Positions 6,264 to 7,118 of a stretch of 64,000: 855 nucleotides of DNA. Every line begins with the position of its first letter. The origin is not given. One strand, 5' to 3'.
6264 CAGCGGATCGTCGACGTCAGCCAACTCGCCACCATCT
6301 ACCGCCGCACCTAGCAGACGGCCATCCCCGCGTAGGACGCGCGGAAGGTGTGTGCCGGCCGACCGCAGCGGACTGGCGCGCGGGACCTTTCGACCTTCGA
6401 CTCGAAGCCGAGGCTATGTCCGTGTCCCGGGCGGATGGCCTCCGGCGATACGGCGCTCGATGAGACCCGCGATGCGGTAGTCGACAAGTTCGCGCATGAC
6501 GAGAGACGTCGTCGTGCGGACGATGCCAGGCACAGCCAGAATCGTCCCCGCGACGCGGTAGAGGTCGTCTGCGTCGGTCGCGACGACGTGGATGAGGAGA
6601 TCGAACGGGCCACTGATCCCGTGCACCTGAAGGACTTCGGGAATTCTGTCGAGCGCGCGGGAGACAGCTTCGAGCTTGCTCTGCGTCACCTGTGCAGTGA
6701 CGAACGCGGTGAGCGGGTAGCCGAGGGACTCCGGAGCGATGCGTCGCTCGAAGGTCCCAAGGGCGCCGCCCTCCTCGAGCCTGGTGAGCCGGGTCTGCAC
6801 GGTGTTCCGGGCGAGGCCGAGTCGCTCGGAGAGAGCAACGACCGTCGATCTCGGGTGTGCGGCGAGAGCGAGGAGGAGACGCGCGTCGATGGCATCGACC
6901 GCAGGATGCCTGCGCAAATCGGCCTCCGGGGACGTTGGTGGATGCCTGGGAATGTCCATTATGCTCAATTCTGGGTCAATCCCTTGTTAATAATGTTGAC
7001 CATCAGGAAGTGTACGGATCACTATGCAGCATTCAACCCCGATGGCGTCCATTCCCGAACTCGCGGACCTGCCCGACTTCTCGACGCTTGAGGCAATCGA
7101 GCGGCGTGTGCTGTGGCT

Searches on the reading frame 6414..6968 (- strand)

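Call 47: search_protein_families(library=pfam, proteins=[window:6414-6968:-], max_evalue=0.001)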
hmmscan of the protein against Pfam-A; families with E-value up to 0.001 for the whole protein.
window:6414-6968:- (184 aa): 8 families
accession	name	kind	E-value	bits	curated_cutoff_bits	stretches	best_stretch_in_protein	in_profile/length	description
PF01037.27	AsnC_trans_reg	-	5.5e-18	65.1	25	1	93-160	4-73/73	Lrp/AsnC ligand binding domain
PF13412.12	HTH_24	-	1.6e-09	37.6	21.9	1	25-68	2-45/48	Winged helix-turn-helix DNA-binding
PF13404.12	HTH_AsnC-type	-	1.8e-09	37.7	27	1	25-65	2-42/42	AsnC-type helix-turn-helix domain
PF12802.13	MarR_2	-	8e-07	29.6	27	1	27-68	6-48/61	MarR family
PF01978.25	TrmB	-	5.2e-05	23.5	25.6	1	27-70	9-52/68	Sugar-specific transcriptional regulator TrmB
PF09339.16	HTH_IclR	-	8.5e-05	22.7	22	1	30-70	7-48/52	IclR helix-turn-helix domain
PF22482.2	AsnC_trans_reg_3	-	0.00018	22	24.4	1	96-161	21-85/95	PF0864 C-terminal dimeric alpha+beta barrel domain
PF12840.13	HTH_20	-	0.00076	19.8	27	0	29-70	7-48/51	Helix-turn-helix domain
